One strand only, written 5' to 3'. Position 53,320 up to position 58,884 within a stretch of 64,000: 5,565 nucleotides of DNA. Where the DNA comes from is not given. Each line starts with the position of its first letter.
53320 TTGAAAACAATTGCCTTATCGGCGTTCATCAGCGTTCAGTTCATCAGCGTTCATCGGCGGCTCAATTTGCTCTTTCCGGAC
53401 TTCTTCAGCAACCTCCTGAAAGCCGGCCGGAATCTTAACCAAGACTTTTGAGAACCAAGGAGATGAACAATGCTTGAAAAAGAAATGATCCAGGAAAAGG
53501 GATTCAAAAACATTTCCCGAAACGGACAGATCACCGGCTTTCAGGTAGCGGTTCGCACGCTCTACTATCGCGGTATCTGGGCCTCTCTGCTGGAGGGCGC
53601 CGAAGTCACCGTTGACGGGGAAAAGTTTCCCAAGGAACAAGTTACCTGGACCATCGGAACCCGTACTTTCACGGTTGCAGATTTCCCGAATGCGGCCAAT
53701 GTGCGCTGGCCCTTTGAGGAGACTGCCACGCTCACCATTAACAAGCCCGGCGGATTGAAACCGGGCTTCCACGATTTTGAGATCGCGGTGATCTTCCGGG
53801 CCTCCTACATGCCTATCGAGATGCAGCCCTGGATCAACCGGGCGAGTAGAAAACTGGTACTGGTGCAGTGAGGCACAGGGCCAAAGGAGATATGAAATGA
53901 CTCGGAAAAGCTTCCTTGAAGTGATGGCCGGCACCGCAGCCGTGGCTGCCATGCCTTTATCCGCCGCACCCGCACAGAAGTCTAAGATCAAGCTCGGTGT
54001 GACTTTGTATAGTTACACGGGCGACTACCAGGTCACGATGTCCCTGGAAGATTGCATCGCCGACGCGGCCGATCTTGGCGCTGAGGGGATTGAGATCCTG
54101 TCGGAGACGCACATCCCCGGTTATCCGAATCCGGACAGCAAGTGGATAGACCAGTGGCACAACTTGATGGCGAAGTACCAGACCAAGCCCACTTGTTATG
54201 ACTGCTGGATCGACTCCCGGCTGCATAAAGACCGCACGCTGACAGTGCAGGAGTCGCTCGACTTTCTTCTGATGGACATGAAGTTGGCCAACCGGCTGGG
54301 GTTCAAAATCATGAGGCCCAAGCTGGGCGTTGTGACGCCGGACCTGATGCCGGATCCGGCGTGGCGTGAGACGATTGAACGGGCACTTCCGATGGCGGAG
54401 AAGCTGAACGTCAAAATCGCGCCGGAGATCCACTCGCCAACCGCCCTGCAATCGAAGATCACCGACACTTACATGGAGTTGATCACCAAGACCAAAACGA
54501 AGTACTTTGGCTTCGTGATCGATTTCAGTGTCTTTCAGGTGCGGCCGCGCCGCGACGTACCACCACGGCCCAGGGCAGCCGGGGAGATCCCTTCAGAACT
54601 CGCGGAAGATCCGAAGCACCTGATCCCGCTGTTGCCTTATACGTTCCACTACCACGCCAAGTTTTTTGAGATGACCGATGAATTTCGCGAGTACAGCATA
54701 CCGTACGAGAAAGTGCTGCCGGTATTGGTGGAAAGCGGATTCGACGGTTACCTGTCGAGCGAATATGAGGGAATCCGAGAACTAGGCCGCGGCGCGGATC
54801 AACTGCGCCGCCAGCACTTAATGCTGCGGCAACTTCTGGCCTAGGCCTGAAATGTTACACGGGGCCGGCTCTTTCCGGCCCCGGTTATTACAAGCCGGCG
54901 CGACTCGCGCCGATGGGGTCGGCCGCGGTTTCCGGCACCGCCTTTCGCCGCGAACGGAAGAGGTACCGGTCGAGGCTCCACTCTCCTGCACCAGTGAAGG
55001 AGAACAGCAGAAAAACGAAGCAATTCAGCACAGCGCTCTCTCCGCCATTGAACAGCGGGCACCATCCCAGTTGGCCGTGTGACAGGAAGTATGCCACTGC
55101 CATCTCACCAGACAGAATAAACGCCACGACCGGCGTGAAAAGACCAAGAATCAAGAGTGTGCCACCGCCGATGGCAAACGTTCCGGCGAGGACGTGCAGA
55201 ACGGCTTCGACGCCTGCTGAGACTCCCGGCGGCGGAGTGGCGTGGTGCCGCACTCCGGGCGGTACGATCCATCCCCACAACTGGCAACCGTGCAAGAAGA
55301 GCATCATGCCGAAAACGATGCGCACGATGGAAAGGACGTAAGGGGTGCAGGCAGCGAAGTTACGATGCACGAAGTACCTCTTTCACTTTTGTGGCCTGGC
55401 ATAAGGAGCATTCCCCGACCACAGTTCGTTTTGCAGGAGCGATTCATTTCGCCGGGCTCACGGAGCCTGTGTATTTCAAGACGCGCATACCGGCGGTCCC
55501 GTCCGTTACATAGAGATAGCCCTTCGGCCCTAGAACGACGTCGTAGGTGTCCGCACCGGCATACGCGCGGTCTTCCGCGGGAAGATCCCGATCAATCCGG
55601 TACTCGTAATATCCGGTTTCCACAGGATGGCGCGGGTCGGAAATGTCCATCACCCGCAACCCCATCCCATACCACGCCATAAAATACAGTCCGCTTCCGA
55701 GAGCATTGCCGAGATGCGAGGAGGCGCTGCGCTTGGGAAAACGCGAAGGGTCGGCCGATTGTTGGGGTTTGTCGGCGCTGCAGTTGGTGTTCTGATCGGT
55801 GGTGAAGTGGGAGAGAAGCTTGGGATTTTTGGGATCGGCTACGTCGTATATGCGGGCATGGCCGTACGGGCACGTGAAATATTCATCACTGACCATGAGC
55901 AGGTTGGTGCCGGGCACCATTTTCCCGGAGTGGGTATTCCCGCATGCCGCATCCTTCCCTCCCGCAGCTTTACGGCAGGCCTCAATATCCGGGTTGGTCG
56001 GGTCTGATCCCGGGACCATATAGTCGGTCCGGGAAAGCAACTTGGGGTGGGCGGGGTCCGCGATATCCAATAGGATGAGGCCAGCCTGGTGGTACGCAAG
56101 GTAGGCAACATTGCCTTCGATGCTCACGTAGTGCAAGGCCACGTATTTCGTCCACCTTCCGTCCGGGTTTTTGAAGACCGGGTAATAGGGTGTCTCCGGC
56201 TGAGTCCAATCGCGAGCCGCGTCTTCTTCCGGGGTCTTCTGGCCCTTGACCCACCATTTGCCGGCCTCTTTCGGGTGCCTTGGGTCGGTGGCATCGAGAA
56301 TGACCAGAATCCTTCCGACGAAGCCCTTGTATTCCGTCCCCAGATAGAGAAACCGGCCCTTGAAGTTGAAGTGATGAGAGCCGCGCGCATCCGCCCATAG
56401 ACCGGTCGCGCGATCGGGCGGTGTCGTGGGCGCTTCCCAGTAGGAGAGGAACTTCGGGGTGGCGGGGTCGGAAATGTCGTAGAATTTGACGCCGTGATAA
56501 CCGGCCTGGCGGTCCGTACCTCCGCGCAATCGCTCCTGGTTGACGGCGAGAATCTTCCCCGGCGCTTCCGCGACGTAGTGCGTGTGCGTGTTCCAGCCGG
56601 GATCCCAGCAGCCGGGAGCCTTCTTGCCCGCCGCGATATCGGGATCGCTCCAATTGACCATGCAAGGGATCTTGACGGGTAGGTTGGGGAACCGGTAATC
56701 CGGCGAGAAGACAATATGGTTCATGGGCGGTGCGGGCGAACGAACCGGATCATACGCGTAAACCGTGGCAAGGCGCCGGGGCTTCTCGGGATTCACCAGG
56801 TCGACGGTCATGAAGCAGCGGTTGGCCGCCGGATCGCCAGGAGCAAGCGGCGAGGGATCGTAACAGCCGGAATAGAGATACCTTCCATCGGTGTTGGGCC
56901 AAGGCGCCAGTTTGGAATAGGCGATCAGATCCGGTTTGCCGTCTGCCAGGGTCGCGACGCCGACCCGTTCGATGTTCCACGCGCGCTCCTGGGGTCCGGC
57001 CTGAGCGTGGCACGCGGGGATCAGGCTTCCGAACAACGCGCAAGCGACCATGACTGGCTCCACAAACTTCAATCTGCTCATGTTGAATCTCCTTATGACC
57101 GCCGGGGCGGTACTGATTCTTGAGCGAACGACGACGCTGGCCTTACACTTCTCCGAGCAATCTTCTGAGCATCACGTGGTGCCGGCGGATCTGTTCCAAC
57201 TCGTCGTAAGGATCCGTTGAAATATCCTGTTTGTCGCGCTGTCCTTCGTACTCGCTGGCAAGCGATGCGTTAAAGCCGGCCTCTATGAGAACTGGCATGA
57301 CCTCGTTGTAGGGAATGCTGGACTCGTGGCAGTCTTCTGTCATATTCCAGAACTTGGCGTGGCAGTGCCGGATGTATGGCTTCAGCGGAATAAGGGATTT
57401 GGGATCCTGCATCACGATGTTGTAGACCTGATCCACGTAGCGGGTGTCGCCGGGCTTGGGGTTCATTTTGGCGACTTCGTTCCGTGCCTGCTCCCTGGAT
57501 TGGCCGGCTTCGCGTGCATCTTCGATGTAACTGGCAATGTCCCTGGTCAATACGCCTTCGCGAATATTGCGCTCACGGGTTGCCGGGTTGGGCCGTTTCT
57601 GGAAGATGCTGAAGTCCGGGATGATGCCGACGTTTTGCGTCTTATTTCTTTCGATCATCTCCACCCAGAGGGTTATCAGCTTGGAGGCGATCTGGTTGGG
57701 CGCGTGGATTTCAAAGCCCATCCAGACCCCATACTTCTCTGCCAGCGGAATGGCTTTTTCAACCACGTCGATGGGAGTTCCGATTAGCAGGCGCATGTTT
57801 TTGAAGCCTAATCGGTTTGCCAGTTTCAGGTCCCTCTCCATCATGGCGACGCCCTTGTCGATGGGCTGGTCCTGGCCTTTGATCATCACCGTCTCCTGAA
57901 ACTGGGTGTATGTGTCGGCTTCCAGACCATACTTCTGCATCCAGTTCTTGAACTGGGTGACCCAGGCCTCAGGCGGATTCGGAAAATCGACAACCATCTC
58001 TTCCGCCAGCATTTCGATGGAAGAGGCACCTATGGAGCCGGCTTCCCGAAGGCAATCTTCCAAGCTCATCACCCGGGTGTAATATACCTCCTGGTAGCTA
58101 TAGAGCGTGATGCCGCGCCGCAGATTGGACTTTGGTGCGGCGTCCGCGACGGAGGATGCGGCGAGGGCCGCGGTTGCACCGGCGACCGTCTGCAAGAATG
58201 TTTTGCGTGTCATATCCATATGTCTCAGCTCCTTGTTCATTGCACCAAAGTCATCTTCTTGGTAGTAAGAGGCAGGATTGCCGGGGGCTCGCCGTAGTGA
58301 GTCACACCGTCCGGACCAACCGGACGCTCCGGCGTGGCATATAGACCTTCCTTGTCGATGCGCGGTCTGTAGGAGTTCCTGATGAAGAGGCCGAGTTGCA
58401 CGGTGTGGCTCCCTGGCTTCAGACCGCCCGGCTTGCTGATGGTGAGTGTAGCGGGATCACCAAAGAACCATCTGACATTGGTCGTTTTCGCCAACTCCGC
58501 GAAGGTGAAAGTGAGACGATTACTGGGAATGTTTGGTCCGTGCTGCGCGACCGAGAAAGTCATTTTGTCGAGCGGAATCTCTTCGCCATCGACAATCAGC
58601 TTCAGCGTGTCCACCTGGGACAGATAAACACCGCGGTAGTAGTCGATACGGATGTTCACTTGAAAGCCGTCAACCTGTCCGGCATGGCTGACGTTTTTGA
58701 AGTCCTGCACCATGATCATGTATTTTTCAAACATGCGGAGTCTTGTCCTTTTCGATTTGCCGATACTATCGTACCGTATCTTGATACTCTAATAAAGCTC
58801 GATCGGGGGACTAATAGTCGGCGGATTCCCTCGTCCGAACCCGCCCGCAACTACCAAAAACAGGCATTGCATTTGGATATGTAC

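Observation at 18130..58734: Ten paralogous small-protein + TIM-barrel cassettes: candidate expanded battery of C-glycoside / 3-keto-glycoside lyase heteromers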

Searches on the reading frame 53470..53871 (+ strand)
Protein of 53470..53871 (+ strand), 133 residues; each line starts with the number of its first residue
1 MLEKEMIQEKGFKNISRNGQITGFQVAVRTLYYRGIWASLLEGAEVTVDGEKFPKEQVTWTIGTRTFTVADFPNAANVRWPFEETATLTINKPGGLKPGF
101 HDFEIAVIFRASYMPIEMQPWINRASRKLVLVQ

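Call 4: search_protein_families(library=pfam, proteins=[window:53470-53871:+], max_evalue=0.01)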
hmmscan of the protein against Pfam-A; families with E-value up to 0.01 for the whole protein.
window:53470-53871:+ (133 aa): 1 family
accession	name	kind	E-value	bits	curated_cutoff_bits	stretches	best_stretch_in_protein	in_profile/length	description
PF19906.4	CGDB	-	4.7e-38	129.9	27.6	1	2-113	1-112/112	C-glycoside deglycosidase beta subunit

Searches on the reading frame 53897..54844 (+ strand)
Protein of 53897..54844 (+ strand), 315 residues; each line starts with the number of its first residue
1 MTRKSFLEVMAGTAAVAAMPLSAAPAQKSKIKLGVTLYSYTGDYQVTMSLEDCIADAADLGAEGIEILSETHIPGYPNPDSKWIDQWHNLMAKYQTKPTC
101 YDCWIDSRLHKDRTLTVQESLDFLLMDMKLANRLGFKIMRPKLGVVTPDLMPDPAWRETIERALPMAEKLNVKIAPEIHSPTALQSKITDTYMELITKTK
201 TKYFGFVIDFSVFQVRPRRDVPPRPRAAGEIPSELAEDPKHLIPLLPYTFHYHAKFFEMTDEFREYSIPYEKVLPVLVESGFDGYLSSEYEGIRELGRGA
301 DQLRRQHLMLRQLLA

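Call 5: search_protein_families(library=pfam, proteins=[window:53897-54844:+], max_evalue=0.01)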
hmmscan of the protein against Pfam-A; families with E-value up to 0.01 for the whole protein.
window:53897-54844:+ (315 aa): 1 family
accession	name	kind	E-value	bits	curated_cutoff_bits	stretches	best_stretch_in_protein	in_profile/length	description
PF01261.30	AP_endonuc_2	-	1.4e-17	64.7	31.1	1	54-307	1-243/249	Xylose isomerase-like TIM barrel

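Call 27: search_protein_families(library=ncbifam, proteins=[window:53897-54844:+], max_evalue=1)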
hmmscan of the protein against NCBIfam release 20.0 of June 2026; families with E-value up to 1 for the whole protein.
window:53897-54844:+ (315 aa): 0 families

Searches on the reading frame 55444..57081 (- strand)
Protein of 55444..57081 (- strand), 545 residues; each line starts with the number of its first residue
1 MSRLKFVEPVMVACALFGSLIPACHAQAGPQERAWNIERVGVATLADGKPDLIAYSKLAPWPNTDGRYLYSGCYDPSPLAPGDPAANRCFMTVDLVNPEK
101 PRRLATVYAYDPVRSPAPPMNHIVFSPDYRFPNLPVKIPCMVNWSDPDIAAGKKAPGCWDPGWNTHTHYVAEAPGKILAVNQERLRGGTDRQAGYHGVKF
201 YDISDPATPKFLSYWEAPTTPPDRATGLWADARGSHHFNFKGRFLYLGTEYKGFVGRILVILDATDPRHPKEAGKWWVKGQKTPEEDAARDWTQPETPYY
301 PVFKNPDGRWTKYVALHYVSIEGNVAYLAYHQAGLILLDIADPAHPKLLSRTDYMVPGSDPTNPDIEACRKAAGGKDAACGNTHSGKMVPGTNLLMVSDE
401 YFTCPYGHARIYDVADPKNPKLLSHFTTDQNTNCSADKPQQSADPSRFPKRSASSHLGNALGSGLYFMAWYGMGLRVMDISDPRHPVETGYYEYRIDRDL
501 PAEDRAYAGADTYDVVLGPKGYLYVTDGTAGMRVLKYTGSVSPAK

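Call 37: search_protein_families(library=ncbifam, proteins=[window:55444-57081:-], max_evalue=0.00001)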
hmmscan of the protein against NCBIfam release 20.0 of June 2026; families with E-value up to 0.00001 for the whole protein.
window:55444-57081:- (545 aa): 1 family
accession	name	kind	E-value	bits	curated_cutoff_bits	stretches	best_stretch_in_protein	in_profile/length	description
TIGR04312.1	choice_anch_B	subfamily_domain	2.5e-07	30.3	100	0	455-535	286-362/364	choice-of-anchor B family protein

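Call 85: search_protein_families(library=pfam, proteins=[window:55444-57081:-], max_evalue=0.01)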
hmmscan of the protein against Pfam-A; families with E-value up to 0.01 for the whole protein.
window:55444-57081:- (545 aa): 3 families
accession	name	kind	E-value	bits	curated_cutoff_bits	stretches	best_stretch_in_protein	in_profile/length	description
PF08309.17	LVIVD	-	2.9e-13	49.3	20.2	1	319-351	7-39/42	LVIVD repeat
PF05694.17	SBP56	-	0.0023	17.2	34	0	465-490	318-343/453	56kDa selenium binding protein (SBP56)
PF09826.15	Beta_propel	-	0.0084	15.4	22.4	0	407-432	90-115/495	Beta propeller domain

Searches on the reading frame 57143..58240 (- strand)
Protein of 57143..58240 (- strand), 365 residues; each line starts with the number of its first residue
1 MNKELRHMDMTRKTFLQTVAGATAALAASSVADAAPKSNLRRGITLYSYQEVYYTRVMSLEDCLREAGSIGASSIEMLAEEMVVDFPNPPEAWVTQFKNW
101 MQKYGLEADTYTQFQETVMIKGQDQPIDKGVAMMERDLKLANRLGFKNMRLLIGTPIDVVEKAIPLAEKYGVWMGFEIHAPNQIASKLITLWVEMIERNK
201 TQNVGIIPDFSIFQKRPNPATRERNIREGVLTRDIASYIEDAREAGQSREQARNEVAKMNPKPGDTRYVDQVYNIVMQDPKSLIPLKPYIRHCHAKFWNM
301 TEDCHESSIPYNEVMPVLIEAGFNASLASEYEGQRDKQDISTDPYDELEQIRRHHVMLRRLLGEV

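Call 5: search_protein_families(library=pfam, proteins=[window:57143-58240:-], max_evalue=0.01)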
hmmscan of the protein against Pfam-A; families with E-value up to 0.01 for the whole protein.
window:57143-58240:- (365 aa): 1 family
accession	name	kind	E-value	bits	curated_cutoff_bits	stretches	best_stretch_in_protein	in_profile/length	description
PF01261.30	AP_endonuc_2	-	7.2e-13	49.2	31.1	1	65-335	2-233/249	Xylose isomerase-like TIM barrel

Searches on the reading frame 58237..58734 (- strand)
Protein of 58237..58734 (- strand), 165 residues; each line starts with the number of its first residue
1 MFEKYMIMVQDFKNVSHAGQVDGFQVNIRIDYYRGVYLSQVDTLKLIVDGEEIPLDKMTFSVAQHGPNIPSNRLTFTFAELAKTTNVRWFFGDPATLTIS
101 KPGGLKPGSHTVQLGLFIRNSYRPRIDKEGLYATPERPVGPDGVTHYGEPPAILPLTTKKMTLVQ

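Call 4: search_protein_families(library=pfam, proteins=[window:58237-58734:-], max_evalue=0.01)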
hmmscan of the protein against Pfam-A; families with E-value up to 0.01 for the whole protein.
window:58237-58734:- (165 aa): 1 family
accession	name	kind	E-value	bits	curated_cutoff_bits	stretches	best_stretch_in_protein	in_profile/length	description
PF19906.4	CGDB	-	5.2e-33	113.7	27.6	1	2-122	1-112/112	C-glycoside deglycosidase beta subunit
